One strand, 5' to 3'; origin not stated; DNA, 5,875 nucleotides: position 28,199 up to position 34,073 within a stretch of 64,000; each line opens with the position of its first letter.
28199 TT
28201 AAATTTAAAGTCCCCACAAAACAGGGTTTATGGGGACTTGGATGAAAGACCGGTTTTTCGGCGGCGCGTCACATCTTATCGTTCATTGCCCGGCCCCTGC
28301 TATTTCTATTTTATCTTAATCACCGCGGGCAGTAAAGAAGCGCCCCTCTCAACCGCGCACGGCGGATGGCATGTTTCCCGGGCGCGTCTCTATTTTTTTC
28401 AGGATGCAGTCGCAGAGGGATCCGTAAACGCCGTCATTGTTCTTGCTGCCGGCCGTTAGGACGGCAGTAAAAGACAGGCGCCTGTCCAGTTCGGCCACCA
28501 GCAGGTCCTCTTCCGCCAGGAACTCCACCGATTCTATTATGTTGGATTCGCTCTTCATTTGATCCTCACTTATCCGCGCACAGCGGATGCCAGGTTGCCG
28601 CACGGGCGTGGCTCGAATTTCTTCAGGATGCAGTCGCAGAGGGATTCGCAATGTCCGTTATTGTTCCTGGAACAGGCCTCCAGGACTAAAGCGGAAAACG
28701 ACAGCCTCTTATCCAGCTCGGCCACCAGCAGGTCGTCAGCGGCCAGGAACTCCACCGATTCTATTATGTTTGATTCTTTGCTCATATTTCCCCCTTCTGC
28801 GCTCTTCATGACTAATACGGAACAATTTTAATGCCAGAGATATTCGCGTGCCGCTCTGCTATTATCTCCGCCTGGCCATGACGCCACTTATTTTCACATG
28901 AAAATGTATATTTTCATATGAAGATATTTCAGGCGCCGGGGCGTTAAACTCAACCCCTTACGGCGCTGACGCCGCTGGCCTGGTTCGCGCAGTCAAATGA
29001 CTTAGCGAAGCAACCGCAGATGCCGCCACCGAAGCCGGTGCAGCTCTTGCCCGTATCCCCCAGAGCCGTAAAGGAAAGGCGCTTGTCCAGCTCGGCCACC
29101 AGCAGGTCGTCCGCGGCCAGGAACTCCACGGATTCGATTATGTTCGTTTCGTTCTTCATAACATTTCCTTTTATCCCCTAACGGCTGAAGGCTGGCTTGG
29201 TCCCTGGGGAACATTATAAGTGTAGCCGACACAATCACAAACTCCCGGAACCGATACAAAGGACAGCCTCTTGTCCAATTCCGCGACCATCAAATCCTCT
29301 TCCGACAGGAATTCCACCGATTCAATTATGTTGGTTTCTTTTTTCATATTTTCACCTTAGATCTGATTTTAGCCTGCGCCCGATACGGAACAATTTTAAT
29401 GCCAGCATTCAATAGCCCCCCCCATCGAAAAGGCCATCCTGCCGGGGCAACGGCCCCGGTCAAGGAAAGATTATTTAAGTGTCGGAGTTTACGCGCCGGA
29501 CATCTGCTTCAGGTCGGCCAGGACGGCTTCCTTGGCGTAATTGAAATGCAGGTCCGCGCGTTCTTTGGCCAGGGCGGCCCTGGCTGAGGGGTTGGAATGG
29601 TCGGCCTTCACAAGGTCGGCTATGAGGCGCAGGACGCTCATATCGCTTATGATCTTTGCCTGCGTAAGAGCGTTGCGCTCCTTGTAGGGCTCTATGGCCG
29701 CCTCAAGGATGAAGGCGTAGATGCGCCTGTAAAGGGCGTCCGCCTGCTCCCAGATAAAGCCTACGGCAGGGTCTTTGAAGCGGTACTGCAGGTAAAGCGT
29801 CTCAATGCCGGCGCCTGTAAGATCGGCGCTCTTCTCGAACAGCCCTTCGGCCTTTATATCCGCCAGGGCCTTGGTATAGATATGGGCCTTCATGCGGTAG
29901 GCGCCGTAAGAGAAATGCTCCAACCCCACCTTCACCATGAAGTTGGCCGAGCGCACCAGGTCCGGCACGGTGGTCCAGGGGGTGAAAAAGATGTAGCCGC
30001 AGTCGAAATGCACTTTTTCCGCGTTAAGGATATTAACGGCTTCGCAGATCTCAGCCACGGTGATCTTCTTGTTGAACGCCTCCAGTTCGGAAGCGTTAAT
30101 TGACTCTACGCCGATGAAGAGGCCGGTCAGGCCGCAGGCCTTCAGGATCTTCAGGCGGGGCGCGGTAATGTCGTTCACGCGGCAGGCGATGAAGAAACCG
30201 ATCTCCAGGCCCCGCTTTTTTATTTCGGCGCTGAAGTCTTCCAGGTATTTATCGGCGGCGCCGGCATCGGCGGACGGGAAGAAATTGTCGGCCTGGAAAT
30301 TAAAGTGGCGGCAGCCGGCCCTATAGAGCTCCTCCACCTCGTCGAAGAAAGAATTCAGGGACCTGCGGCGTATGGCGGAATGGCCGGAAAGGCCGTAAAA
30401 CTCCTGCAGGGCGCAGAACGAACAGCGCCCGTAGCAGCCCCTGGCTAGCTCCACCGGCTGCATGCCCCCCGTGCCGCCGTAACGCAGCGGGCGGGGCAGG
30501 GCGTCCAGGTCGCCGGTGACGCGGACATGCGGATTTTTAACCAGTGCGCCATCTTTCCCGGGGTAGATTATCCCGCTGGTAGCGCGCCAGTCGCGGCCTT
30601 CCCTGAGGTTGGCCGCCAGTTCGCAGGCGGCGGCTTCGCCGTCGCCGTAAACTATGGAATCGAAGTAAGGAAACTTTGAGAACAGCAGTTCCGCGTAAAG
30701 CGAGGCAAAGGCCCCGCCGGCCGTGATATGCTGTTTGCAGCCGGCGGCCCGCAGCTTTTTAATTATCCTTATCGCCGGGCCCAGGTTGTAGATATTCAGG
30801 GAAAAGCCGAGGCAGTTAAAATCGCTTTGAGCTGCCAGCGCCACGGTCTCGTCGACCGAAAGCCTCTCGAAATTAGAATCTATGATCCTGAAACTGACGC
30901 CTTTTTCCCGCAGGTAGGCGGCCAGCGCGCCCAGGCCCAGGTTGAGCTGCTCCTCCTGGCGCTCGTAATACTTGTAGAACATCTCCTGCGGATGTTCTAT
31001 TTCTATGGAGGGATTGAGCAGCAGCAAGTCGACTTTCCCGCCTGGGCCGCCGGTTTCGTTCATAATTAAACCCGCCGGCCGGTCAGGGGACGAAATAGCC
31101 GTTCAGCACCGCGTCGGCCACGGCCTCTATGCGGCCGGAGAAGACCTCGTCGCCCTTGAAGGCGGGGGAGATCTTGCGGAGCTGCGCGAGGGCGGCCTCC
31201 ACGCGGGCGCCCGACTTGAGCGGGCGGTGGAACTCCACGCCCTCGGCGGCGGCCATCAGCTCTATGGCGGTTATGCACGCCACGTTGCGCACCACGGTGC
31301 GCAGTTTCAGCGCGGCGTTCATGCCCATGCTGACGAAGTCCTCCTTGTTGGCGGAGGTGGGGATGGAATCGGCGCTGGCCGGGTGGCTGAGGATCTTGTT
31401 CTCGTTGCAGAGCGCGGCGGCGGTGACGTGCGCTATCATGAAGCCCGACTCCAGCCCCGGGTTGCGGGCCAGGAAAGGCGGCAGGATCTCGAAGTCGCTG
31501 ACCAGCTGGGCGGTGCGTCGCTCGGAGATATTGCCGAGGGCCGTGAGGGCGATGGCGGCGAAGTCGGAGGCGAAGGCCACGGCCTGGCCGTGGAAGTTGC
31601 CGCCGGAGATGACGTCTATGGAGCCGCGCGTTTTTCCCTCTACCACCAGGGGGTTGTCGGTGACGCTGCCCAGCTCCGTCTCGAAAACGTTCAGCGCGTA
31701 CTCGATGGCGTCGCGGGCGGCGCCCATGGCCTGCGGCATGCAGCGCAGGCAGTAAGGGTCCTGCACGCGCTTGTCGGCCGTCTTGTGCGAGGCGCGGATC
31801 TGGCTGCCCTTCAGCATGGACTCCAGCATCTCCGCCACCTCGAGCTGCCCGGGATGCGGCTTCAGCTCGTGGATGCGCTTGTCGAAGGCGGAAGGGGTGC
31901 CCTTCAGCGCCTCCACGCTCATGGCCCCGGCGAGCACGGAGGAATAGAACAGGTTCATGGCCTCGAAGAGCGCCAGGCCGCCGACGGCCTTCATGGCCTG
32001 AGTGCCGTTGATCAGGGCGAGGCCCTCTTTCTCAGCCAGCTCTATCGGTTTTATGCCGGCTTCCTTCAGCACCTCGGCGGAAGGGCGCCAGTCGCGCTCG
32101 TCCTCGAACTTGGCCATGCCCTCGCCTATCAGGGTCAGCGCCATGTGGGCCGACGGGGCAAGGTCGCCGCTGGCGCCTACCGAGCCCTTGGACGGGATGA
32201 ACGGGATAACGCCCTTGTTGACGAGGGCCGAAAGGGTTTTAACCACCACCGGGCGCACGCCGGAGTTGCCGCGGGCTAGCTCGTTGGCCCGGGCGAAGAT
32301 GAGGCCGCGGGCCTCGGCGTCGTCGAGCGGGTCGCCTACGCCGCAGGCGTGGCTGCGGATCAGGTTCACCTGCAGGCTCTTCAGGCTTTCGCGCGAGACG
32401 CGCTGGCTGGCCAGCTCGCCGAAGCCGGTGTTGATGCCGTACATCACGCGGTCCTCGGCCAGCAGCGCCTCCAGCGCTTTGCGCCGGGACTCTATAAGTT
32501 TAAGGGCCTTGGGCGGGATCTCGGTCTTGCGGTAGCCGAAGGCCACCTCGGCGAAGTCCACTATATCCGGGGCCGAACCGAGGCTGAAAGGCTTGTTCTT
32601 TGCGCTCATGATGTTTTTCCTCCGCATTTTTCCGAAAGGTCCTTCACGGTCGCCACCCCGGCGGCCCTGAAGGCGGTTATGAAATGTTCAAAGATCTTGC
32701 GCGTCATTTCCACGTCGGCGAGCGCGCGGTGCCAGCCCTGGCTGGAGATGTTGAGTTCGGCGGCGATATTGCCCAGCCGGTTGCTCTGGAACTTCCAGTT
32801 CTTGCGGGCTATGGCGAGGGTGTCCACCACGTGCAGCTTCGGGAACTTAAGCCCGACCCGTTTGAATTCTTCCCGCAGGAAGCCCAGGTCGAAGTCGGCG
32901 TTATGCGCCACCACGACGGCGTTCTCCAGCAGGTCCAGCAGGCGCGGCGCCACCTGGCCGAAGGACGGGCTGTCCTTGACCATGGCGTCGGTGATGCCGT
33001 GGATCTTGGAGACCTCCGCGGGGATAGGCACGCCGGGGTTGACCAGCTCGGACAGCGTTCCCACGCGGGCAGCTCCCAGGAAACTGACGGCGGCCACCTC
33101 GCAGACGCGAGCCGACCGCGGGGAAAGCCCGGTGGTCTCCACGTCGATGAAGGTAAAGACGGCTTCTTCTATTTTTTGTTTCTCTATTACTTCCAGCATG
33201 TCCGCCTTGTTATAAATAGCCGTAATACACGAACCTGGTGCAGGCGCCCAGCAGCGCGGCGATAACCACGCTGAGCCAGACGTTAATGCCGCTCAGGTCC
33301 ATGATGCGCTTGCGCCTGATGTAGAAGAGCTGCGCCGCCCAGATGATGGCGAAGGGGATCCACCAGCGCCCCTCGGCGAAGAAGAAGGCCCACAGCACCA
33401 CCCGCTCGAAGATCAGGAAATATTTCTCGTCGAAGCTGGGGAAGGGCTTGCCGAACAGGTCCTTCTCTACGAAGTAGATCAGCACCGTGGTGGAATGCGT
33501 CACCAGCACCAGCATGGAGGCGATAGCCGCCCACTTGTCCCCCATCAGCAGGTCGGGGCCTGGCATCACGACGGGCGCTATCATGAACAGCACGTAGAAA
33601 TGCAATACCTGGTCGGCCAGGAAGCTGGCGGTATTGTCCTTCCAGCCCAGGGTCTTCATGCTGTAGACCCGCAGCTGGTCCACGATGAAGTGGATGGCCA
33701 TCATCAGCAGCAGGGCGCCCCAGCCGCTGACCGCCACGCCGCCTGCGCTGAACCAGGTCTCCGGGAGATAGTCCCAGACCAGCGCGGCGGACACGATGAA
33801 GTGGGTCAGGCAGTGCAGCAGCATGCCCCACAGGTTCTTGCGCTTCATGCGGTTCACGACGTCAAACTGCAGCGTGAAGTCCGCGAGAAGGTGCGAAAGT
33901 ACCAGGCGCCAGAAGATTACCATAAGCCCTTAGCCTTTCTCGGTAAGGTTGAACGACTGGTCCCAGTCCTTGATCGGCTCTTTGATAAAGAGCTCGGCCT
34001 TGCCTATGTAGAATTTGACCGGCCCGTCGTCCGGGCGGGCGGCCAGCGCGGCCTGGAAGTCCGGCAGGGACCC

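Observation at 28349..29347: Four tandem precursors with conserved leader, variable Cys core with a shared CxC, and an invariant C-terminal SAVRG tail kept by synonymous codons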

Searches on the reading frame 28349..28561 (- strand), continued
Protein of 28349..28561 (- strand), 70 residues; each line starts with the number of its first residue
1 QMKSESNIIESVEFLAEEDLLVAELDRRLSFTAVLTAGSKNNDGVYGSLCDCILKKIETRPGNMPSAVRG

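Call 88: list_cluster_members(proteins=[P0003, P0001, P0002, P0006, P0009])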
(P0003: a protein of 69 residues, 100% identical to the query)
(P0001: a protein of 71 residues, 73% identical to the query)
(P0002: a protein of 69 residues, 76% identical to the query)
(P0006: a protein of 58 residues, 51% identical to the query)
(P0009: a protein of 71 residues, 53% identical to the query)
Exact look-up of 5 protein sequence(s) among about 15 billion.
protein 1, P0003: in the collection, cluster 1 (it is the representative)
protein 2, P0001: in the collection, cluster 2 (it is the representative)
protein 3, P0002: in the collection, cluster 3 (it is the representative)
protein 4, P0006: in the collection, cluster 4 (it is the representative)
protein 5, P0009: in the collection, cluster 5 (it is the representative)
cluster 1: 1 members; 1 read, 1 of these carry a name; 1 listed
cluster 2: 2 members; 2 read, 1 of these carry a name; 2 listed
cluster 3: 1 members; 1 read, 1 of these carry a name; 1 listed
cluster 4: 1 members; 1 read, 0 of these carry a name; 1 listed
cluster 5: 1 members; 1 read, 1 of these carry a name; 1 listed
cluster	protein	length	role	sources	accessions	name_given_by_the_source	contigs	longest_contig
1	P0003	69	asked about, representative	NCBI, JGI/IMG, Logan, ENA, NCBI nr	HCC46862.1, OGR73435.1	MAG TPA: hypothetical protein DEQ38_01900 [Elusimicrobia bacterium] | MAG: hypothetical protein A2089_07565 [Elusimicrobia bacterium GWD2_63_28]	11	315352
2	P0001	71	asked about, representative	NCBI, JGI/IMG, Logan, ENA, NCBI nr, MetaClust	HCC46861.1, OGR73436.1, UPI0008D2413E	MAG TPA: hypothetical protein DEQ38_01895 [Elusimicrobia bacterium] | MAG: hypothetical protein A2089_07570 [Elusimicrobia bacterium GWD2_63_28] | status=active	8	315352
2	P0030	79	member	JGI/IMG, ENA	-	-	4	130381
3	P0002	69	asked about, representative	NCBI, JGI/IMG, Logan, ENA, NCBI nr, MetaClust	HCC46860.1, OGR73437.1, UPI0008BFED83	MAG TPA: hypothetical protein DEQ38_01890 [Elusimicrobia bacterium] | MAG: hypothetical protein A2089_07575 [Elusimicrobia bacterium GWD2_63_28] | status=active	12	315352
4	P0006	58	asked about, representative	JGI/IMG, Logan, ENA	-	-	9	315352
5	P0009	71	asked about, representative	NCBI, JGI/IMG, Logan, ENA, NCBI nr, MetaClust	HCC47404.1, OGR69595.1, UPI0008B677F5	MAG TPA: hypothetical protein DEQ38_04715 [Elusimicrobia bacterium] | MAG: hypothetical protein A2089_00680 [Elusimicrobia bacterium GWD2_63_28] | status=active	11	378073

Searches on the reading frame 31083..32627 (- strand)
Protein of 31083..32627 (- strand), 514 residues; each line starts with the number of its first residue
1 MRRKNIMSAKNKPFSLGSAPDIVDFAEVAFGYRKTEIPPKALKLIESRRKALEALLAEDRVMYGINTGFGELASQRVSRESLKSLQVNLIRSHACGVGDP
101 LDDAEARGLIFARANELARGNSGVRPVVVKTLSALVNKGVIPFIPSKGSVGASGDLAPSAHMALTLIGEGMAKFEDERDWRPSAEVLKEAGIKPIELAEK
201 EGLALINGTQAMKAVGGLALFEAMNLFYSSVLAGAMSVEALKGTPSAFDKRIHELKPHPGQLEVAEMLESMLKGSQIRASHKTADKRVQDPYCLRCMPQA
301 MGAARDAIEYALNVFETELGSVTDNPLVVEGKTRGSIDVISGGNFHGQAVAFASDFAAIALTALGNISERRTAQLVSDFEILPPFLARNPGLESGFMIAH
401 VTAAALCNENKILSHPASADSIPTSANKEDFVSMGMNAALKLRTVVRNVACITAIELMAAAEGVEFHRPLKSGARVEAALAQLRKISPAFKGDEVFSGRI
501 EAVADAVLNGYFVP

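Call 5: search_protein_families(library=pfam, proteins=[window:31083-32627:-], max_evalue=0.01)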
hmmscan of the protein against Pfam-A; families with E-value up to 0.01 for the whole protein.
window:31083-32627:- (514 aa): 1 family
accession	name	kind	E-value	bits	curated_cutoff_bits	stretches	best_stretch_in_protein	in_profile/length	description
PF00221.24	Lyase_aromatic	-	1.7e-182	607.7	27.3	1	22-485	3-466/466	Aromatic amino acid lyase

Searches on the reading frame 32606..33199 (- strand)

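Call 5: search_protein_families(library=pfam, proteins=[window:32606-33199:-], max_evalue=0.01)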
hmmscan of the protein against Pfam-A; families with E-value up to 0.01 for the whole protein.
window:32606-33199:- (197 aa): 4 families
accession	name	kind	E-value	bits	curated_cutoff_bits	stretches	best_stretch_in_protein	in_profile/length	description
PF00929.31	RNase_T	-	1.8e-35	123.3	24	1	17-170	2-164/164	Exonuclease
PF16473.11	Rv2179c-like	-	2.8e-07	30.9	27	1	76-171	76-174/177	3'-5' exoribonuclease Rv2179c-like domain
PF13482.12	RNase_H_2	-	1.5e-06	28.7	22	1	17-153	2-117/165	RNase_H superfamily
PF21762.3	DEDDh_C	-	0.0022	18.6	27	1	92-166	106-181/188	DNA polymerase III subunit epsilon-like, C-terminal domain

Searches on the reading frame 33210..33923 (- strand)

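Call 5: search_protein_families(library=pfam, proteins=[window:33210-33923:-], max_evalue=0.01)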
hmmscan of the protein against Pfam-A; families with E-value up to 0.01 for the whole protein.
window:33210-33923:- (237 aa): 1 family
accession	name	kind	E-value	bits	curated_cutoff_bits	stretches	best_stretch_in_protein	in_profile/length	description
PF11750.13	DUF3307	-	8.1e-12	45.7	23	1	3-117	1-107/127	Protein of unknown function (DUF3307)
